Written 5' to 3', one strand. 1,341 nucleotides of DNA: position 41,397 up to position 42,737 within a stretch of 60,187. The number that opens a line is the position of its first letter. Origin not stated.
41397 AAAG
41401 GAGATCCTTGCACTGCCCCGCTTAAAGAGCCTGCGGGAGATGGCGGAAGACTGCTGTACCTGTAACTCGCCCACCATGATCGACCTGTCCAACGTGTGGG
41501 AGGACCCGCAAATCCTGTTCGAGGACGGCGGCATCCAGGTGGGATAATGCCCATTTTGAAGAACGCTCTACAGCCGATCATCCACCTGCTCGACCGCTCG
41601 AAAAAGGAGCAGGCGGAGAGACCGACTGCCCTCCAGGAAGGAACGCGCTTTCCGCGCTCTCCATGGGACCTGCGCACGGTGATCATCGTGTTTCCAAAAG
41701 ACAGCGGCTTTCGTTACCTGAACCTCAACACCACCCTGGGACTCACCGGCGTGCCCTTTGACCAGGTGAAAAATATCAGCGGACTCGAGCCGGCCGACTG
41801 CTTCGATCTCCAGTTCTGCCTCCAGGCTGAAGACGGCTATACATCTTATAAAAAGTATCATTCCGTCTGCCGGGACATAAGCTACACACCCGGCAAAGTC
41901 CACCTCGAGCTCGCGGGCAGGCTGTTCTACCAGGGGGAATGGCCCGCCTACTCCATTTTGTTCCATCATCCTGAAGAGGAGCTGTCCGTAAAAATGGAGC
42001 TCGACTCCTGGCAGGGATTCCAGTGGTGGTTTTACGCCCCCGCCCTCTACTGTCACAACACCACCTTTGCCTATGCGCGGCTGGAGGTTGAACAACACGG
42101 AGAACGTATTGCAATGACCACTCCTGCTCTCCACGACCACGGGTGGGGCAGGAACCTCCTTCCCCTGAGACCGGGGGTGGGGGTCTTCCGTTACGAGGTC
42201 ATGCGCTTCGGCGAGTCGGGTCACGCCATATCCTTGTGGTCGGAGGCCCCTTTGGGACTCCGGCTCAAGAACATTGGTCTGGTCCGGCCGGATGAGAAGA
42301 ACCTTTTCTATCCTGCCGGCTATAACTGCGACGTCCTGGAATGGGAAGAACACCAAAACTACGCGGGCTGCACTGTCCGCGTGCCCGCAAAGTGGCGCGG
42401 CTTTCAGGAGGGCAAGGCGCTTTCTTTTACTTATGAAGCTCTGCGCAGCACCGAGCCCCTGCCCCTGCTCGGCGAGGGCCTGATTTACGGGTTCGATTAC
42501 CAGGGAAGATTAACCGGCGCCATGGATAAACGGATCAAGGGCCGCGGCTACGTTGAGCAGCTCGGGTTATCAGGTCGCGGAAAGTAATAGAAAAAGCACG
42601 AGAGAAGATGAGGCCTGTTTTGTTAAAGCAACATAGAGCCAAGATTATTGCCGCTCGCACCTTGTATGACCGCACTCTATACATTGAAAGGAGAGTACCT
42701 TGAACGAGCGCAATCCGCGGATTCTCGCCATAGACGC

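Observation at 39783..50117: TetR-headed, translationally coupled seven-gene operon joining an AcxABC-type ketone carboxylase to a radical SAM enzyme, an unknown protein and an orphan fused E1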

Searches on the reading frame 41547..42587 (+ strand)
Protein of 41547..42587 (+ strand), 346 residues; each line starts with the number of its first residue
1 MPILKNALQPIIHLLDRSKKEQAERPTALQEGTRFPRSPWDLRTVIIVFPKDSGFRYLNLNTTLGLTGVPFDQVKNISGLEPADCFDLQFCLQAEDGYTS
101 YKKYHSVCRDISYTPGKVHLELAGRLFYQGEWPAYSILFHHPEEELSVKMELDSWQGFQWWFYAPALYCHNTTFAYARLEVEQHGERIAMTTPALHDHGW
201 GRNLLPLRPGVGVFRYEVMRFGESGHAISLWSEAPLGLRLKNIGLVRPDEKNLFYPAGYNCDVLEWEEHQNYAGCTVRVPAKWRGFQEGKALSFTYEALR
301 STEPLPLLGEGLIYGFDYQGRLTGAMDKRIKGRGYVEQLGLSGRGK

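Call 5: search_protein_families(library=pfam, proteins=[window:41547-42587:+], max_evalue=0.01)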
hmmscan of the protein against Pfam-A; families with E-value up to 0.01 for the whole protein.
window:41547-42587:+ (346 aa): 0 families

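Call 6: search_protein_families(library=ncbifam, proteins=[window:41547-42587:+], max_evalue=0.01)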
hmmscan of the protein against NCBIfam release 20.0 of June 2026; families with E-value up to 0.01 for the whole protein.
window:41547-42587:+ (346 aa): 0 families

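Call 14: find_homologous_proteins(query=window:41547-42587:+, max_evalue=0.001)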
Query window:41547-42587:+ (346 aa): 85 proteins with E <= 0.001 among 2482 candidates.
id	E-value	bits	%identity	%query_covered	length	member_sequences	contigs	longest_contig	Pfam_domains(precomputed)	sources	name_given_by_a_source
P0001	1.4e-243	825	100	100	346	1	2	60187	-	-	-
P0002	2.5e-156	538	66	97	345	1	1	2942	-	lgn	-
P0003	1.0e-124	434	54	99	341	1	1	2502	-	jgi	-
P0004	3.7e-122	426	54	97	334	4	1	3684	-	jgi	jgi:hypothetical protein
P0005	2.1e-121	423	54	98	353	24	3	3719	-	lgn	-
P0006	3.1e-121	423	53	97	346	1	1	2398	-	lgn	-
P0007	6.2e-120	419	52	99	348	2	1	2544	-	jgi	jgi:hypothetical protein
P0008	1.2e-119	418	53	98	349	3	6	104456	-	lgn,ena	-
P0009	1.9e-119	417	53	99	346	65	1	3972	-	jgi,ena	jgi:hypothetical protein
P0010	2.7e-119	416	52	98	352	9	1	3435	-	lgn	-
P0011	9.1e-119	415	53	97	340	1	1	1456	-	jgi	jgi:hypothetical protein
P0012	1.2e-118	414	52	98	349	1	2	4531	-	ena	-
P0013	6.9e-118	412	54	98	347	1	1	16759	-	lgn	-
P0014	2.2e-117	410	53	99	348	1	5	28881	-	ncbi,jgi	-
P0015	2.7e-117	410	52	97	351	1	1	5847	-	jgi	-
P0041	1.4e-105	371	48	96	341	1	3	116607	-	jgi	jgi:hypothetical protein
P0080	5.0e-80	287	47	75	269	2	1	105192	-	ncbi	ncbi:MAG: hypothetical protein Kow0099_09710 [Candidatus Abyssubacteria bacterium]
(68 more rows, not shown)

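Call 16: find_encoding_contigs(protein=P0008, flank=10000, max_places=2)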
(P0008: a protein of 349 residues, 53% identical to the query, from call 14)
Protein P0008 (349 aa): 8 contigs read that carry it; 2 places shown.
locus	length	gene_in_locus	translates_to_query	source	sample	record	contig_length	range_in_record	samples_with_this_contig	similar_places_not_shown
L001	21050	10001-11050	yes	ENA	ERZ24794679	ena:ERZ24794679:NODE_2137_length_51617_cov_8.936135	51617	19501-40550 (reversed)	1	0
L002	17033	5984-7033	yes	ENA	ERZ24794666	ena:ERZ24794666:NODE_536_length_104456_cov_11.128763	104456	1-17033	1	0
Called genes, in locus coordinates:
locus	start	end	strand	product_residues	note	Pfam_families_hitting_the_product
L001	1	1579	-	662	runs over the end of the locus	PF12228:DUF3604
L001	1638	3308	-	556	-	PF07969:Amidohydro_3, PF01979:Amidohydro_1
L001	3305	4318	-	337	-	PF00781:DAGK_cat (weak), PF01513:NAD_kinase (weak)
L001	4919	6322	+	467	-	-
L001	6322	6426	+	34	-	-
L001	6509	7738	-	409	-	PF06050:HGD-D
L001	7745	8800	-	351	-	PF06050:HGD-D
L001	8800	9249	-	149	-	PF01047:MarR, PF12802:MarR_2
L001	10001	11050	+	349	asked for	-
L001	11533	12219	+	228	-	PF09986:DUF2225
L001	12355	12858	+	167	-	PF02559:CarD_TRCF_RID, PF21095:CarD_C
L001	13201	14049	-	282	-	PF00892:EamA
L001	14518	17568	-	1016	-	PF07721:TPR_4 (faint), PF13424:TPR_12 (faint), PF00515:TPR_1 (faint), PF07719:TPR_2 (faint), PF12895:ANAPC3 (faint), PF14559:TPR_19, PF13432:TPR_16 (weak), PF14559:TPR_19 (weak), +8 more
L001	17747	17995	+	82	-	-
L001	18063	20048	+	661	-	-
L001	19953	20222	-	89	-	-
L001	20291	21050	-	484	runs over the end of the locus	PF13810:DUF4185, PF16396:DUF5005 (weak)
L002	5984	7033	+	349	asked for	-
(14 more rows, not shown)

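Call 17: find_encoding_contigs(protein=P0041, flank=10000, max_places=2)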
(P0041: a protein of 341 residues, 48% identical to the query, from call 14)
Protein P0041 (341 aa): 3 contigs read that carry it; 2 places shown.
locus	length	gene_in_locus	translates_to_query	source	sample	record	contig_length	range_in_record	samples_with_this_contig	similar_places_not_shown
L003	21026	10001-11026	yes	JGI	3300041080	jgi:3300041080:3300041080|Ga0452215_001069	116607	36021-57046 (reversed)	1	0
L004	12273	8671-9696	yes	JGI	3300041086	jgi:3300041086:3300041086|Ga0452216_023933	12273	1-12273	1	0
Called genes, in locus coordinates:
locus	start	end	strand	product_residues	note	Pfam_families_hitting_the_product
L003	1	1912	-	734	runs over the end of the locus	PF04879:Molybdop_Fe4S4, PF00384:Molybdopterin, PF01568:Molydop_binding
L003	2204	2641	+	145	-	PF13380:CoA_binding_2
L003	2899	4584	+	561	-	PF10131:PTPS_related (faint)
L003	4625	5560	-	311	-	PF01145:Band_7, PF16200:Band_7_C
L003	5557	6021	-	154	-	PF01957:NfeD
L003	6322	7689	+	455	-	PF01946:Thi4, PF01266:DAO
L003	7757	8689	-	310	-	-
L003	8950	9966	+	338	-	PF04055:Radical_SAM, PF13186:SPASM (weak)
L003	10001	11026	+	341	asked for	-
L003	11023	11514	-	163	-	PF13428:TPR_14 (faint)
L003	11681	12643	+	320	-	PF00884:Sulfatase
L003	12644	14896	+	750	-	PF01663:Phosphodiest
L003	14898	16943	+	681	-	PF01663:Phosphodiest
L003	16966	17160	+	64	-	-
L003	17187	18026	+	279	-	-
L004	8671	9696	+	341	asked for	-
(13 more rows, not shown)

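Call 18: find_encoding_contigs(protein=P0080, flank=10000, max_places=2)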
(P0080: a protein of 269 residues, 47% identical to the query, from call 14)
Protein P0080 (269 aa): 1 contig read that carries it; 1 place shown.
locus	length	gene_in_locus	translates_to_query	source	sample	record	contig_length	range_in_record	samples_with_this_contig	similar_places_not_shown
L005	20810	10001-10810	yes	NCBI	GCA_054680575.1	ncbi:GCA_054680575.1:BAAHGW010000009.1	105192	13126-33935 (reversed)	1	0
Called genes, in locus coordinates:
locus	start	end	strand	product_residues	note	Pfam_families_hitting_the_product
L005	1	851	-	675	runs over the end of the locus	PF00989:PAS, PF13188:PAS_8 (weak), PF13426:PAS_9, PF01590:GAF, PF13185:GAF_2, PF13492:GAF_3, PF00512:HisKA, PF02518:HATPase_c, +1 more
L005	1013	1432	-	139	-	PF13616:Rotamase_3, PF00639:Rotamase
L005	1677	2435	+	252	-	PF13646:HEAT_2 (weak), PF12717:Cnd1 (faint), PF03130:HEAT_PBS (faint), PF00514:Arm (faint), PF02985:HEAT (faint), PF13513:HEAT_EZ (faint), PF13646:HEAT_2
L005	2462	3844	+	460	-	PF07610:DUF1573, PF22544:HYDIN_VesB_CFA65-like_Ig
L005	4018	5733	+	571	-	PF02776:TPP_enzyme_N, PF00205:TPP_enzyme_M, PF02775:TPP_enzyme_C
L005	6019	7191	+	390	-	PF02515:CoA_transf_3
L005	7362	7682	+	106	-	PF14864:Alkyl_sulf_C, PF02036:SCP2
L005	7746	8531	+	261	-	PF00378:ECH_1, PF16113:ECH_2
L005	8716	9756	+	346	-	PF04055:Radical_SAM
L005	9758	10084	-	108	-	-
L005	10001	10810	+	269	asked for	-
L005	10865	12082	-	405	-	PF03486:HI0933_like (faint), PF07992:Pyr_redox_2, PF13738:Pyr_redox_3, PF00070:Pyr_redox, PF14759:Reductase_C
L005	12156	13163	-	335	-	PF01569:PAP2, PF14378:PAP2_3 (weak)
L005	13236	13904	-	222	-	PF13673:Acetyltransf_10 (faint), PF13508:Acetyltransf_7 (faint), PF00583:Acetyltransf_1 (weak)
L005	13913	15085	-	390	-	PF07969:Amidohydro_3 (weak), PF01979:Amidohydro_1, PF07969:Amidohydro_3 (weak)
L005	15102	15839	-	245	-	PF13580:SIS_2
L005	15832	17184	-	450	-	PF04734:Ceramidase_alk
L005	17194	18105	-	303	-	PF04773:FecR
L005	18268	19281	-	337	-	PF01869:BcrAD_BadFG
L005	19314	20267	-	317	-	PF13462:Thioredoxin_4, PF01323:DSBA, PF13743:Thioredoxin_5 (weak)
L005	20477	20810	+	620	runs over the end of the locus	PF01019:G_glu_transpept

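Call 27: find_related_loci(query=A1, collection=genome_contigs, flank=10000)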
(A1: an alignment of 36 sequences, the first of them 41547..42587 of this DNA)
Query A1 (346 aa) in genome_contigs; peptide patterns used: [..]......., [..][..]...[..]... (x = any residue, [..] = any of these).
52 stretches matched a pattern; 16 encode a relative of the query (tblastn E <= 1e-3); 16 distinct loci.
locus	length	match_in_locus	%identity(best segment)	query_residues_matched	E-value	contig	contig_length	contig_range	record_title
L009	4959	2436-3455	53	5-341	3e-119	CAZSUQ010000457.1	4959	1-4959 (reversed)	MAG TPA_asm: uncultured Thermodesulfobacteriota bacterium isolate binchicken_co97_83 genome assembly, contig: NODE_58600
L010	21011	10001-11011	51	4-340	8e-116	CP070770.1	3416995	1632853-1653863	MAG: Deltaproteobacteria bacterium isolate bin23 chromosome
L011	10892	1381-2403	50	4-342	1e-115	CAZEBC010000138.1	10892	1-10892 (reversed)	MAG TPA_asm: uncultured bacterium isolate binchicken_co107_64 genome assembly, contig: NODE_13613_length_10892_cov_10.93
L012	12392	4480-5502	53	4-344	2e-112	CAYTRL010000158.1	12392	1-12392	MAG TPA_asm: uncultured Thermodesulfobacteriota bacterium isolate binchicken_co65_60 genome assembly, contig: NODE_20267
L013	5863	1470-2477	51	11-346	2e-109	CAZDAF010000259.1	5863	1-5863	MAG TPA_asm: uncultured bacterium isolate binchicken_co334_234 genome assembly, contig: NODE_27228_length_5863_cov_5.445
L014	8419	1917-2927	52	2-340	3e-109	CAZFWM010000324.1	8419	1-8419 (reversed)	MAG TPA_asm: uncultured Thermodesulfobacteriota bacterium isolate SRP077602_co7_231 genome assembly, contig: NODE_36439_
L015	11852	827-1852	49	5-341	7e-103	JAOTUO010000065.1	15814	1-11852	MAG: Myxococcales bacterium isolate 13_May_SF_Bin102 13_May_SF_Bin102_scaffold_2792_c1, whole genome shotgun sequence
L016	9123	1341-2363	48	5-340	3e-100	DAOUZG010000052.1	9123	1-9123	MAG TPA_asm: Deltaproteobacteria bacterium isolate CSMAG_947 CSMAG_947_k141_5666909_length_9123_cov_6.5904, whole genome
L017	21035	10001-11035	46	5-344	1e-95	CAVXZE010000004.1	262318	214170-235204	MAG: uncultured delta proteobacterium isolate MFD09779.bin.1.97 genome assembly, contig: contig_13444, whole genome shot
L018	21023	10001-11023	46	5-340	9e-95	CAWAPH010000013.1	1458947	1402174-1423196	MAG: uncultured delta proteobacterium isolate MFD03804.bin.2.13 genome assembly, contig: contig_2922, whole genome shotg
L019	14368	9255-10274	47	8-341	8e-93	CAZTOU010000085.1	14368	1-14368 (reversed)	MAG TPA_asm: uncultured Spirochaetales bacterium isolate binchicken_co142_37 genome assembly, contig: NODE_12209_length_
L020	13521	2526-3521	42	4-340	1e-85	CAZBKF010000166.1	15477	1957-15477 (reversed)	MAG TPA_asm: uncultured Rickettsiales bacterium isolate binchicken_co141_65 genome assembly, contig: NODE_16090_length_1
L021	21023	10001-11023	47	5-340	7e-97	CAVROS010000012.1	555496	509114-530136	MAG: uncultured delta proteobacterium isolate MFD03804.bin.2.110 genome assembly, contig: contig_2920, whole genome shot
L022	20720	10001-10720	46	100-340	3e-64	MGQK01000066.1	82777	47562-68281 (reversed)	MAG: Deltaproteobacteria bacterium RBG_13_61_14 RBG_13_scaffold_300, whole genome shotgun sequence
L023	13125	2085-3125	38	11-340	2e-63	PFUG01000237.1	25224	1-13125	MAG: Deltaproteobacteria bacterium CG_4_9_14_3_um_filter_63_12 CG_4_9_14_3_um_filter_150_scaffold_1455_c, whole genome s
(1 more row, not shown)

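Call 33: predict_structure(alignment_id=A1)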
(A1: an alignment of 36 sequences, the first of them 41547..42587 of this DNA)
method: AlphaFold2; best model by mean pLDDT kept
length: 346 residues; sequences in the alignment: 36
mean_pLDDT: 90.5   pTM: 0.91
mean pLDDT of the five models: 90.5, 90.5, 90.0, 89.7, 89.7
residues with pLDDT >= 90: 245; 70-90: 82; 50-70: 13; < 50: 6
segments of 3 or more residues with pLDDT < 50: 342-346
pLDDT, mean of each block of 10 residues (from residue 1): 66 84 86 93 97 96 89 87 95 96 96 97 97 97 97 93 90 97 96 96 65 91 94 84 92 85 95 89 96 97 91 97 94 93 43
secondary structure, 60 per line:
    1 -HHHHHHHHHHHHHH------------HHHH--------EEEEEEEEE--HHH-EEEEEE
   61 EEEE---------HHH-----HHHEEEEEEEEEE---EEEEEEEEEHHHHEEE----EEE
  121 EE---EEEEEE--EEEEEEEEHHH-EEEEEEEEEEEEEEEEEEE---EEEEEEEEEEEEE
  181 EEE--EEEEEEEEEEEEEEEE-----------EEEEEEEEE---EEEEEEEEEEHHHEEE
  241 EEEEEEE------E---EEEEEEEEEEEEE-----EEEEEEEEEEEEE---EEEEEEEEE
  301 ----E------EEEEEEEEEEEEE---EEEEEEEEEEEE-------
elements in order: H2-15 H28-31 E40-48 E55-64 E85-94 E98-106 H107-110 E111-113 E118-122 E126-131 E134-141 E146-164 E168-183 E186-201 E213-221 E225-234 E238-247 E258-270 E276-288 E292-300 E312-324 E328-339

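Call 35: fold_search(model_id=the predicted structure, library=pdb)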
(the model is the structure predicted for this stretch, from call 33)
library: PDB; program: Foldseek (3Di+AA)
matches with E <= 10: 1034; with E <= 0.001: 21
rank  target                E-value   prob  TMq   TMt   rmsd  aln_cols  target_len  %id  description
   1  2ich_B                1.9e-11  1.00  0.60  0.63   6.3       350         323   14  CRYSTAL STRUCTURE OF A PUTATIVE ATTH (NE1406) FROM NITROSOMONAS EUROPAEA AT 2.00 A RESOLUTION (released 2006-10-03)
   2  2ich_A                1.0e-10  1.00  0.60  0.65   6.0       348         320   14  CRYSTAL STRUCTURE OF A PUTATIVE ATTH (NE1406) FROM NITROSOMONAS EUROPAEA AT 2.00 A RESOLUTION (released 2006-10-03)
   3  7a0t_B                6.6e-10  1.00  0.59  0.63   5.1       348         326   12  Crystal structure of kievitone hydratase from Nectria haematococca (P21 SG) (released 2021-08-18)
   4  7a0q_A                1.7e-09  1.00  0.61  0.64   4.8       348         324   12  Crystal structure of kievitone hydratase from Nectria haematococca (C2 SG) (released 2021-08-18)
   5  9g4c_B                3.3e-08  1.00  0.54  0.52   7.6       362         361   10  25-phosphosteroid lyase + phosphate + desmost-1,4-diene-3-one (released 2026-01-28)
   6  9fzn_A                3.8e-08  1.00  0.56  0.54   6.9       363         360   10  25-phosphosteroid lyase (25-PSL) (released 2026-01-14)
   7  9fzn_B                5.4e-08  1.00  0.55  0.53   7.5       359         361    9  25-phosphosteroid lyase (25-PSL) (released 2026-01-14)
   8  9g4c_A                5.9e-08  1.00  0.56  0.54   7.1       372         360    9  25-phosphosteroid lyase + phosphate + desmost-1,4-diene-3-one (released 2026-01-28)
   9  6kbc                  9.7e-08  1.00  0.46  0.42  10.4       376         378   11  Crystal structure of CghA with Sch210972 (released 2020-06-24)
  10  6kaw                  1.3e-07  1.00  0.48  0.44  11.6       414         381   10  Crystal structure of CghA (released 2020-06-24)
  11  7e5t_A                1.5e-07  1.00  0.44  0.41  10.5       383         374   11  Crystal structure of Fsa2 (released 2021-06-30)
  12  7e5u_C                3.1e-07  1.00  0.49  0.46  11.4       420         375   11  Crystal structure of Phm7 (released 2021-06-30)
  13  7e5t_B                4.2e-07  1.00  0.46  0.44   9.7       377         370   10  Crystal structure of Fsa2 (released 2021-06-30)
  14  7e5t_C                4.8e-07  1.00  0.46  0.43   8.6       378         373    9  Crystal structure of Fsa2 (released 2021-06-30)
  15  7e5v_C                5.6e-07  1.00  0.47  0.44   9.4       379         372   10  Crystal structure of Phm7 in complex with inhibitor (released 2021-06-30)
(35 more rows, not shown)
